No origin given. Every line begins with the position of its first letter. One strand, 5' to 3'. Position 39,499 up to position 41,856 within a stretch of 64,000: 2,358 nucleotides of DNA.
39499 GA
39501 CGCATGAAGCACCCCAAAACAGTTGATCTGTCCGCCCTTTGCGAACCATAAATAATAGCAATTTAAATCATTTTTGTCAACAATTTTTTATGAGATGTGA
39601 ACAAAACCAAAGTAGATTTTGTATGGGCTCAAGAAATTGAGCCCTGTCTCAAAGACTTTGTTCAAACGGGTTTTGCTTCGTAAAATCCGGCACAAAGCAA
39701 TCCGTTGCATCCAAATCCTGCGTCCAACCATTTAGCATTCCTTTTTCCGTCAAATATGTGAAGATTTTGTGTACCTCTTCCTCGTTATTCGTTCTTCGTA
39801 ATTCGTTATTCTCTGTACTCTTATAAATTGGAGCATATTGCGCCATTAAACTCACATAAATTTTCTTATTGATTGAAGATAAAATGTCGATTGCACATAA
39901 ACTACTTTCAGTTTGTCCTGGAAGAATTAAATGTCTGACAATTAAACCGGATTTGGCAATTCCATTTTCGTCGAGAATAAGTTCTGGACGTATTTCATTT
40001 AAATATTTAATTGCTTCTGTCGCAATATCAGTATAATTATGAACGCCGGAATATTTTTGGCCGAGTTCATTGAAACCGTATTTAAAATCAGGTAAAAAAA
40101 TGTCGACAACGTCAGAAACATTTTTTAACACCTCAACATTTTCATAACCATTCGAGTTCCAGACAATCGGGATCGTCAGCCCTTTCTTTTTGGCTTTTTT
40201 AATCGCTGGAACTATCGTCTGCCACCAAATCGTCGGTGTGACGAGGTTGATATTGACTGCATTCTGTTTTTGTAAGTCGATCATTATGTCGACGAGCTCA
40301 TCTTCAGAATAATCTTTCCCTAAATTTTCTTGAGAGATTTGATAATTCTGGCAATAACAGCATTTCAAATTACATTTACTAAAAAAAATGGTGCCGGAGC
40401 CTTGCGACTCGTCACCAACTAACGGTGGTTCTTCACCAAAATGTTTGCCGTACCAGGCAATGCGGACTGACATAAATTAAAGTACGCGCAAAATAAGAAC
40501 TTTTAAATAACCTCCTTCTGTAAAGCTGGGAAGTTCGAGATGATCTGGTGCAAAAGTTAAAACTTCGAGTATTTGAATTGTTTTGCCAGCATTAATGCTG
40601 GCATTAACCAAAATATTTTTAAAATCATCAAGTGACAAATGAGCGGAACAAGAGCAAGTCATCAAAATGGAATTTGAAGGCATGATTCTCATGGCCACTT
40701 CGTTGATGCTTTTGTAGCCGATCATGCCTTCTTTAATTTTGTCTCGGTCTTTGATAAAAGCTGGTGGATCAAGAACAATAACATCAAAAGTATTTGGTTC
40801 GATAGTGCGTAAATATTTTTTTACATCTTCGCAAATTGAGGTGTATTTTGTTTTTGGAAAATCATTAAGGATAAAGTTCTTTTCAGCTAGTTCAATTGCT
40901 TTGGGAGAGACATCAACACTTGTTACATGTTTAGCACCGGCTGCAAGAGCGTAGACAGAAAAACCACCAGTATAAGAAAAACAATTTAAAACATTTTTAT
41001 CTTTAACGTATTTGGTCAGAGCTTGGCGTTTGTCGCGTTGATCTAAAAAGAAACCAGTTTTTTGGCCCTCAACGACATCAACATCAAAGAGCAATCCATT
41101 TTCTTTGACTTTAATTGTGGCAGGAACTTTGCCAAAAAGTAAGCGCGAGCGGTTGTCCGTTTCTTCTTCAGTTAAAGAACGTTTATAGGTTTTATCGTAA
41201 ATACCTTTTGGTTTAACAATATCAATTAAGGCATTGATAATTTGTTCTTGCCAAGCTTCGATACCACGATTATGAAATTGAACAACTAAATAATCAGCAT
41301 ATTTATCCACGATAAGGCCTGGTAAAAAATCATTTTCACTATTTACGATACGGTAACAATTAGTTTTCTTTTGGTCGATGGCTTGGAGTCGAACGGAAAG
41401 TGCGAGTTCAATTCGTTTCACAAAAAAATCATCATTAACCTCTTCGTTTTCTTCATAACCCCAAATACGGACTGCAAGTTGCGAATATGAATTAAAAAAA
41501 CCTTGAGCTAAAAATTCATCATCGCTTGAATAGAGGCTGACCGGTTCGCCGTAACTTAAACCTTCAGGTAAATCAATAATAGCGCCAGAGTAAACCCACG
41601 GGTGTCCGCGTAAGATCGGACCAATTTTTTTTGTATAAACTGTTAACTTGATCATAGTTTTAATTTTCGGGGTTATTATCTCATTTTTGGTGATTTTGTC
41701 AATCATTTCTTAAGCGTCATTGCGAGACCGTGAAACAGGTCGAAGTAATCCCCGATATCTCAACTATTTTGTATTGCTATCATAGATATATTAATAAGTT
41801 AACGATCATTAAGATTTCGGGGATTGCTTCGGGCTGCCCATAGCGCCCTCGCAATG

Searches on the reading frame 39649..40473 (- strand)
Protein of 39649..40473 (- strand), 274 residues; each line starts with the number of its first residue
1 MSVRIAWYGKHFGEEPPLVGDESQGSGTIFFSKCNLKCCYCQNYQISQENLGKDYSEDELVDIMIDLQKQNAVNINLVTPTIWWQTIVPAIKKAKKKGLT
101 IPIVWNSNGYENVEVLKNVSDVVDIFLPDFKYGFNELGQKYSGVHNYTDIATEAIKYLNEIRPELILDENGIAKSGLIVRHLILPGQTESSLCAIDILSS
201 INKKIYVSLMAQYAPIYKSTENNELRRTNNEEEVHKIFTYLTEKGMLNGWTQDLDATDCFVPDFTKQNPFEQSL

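Call 60: search_protein_families(library=pfam, proteins=[window:39649-40473:-], max_evalue=0.001)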
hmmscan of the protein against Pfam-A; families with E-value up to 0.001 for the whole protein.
window:39649-40473:- (274 aa): 2 families
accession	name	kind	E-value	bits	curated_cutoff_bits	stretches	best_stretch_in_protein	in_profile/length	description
PF04055.27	Radical_SAM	-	3.9e-11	43.8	29.5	1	29-189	2-156/166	Radical SAM superfamily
PF13353.11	Fer4_12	-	2.5e-08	34.8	22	1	28-123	9-109/137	4Fe-4S single cluster domain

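Call 80: search_protein_representatives(protein=window:39652-40473:-)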
Query: 274 residues. Proteins with E-value up to 0.001 (for the whole library): 4232; up to 1e-10: 2290; up to 1e-30: 642. The best 150 are listed.
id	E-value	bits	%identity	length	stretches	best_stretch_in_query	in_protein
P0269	6.4e-93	327.5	56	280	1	3-271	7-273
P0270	2.3e-73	263.3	46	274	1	3-271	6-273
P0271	4.9e-72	259.0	49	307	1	3-270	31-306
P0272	4.6e-70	252.5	47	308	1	5-272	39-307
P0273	9.0e-63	228.6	44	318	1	10-271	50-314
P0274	5.5e-62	226.0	46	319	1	5-271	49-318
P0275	3.0e-61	223.6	42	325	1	4-271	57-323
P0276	6.7e-61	222.5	45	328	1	2-268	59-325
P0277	1.7e-60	221.1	44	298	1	4-268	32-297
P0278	5.2e-60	219.6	42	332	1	4-271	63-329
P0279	1.6e-59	217.9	42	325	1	3-271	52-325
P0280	3.2e-59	217.0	44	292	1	14-264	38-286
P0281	4.8e-59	216.4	44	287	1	4-266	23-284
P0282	1.9e-58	214.4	42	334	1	2-271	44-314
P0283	1.9e-58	214.4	47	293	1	13-252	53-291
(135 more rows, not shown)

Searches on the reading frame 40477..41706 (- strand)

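Call 86: search_protein_families(library=pfam, proteins=[window:40477-41706:-], max_evalue=0.001)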
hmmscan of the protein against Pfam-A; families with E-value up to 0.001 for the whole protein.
window:40477-41706:- (409 aa): 11 families
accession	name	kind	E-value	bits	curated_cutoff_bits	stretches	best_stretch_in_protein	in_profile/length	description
PF10672.15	Methyltrans_SAM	-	1.9e-23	83.6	27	1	183-359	71-245/286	S-adenosylmethionine-dependent methyltransferase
PF17785.7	PUA_3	-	5.5e-15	55.3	22.6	1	24-81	4-61/64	PUA-like domain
PF03602.21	Cons_hypoth95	-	1.2e-09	38.6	24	1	230-315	36-122/182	Conserved hypothetical protein 95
PF02475.24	TRM5-TYW2_MTfase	-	5.3e-09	36.7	28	1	200-336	3-140/164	TRM5/TYW2 methyltransferase domain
PF13847.12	Methyltransf_31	-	1.7e-05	25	27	1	236-358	4-123/145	Methyltransferase domain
PF01728.25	FtsJ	-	2.5e-05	24.7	24.1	1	222-320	10-105/181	FtsJ-like methyltransferase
PF13649.12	Methyltransf_25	-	6.9e-05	23.9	27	1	246-312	8-70/97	Methyltransferase domain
PF05175.20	MTS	-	0.00021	21.4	23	1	238-317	34-109/170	Methyltransferase small domain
PF02005.22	TRM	-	0.00024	20.9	27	1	233-314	47-128/376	N2,N2-dimethylguanosine tRNA methyltransferase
PF08241.18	Methyltransf_11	-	0.00057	20.9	21.2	0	248-312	8-66/95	Methyltransferase domain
PF06325.19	PrmA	-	0.0007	19.6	22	0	236-311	162-231/296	Ribosomal protein L11 methyltransferase (PrmA)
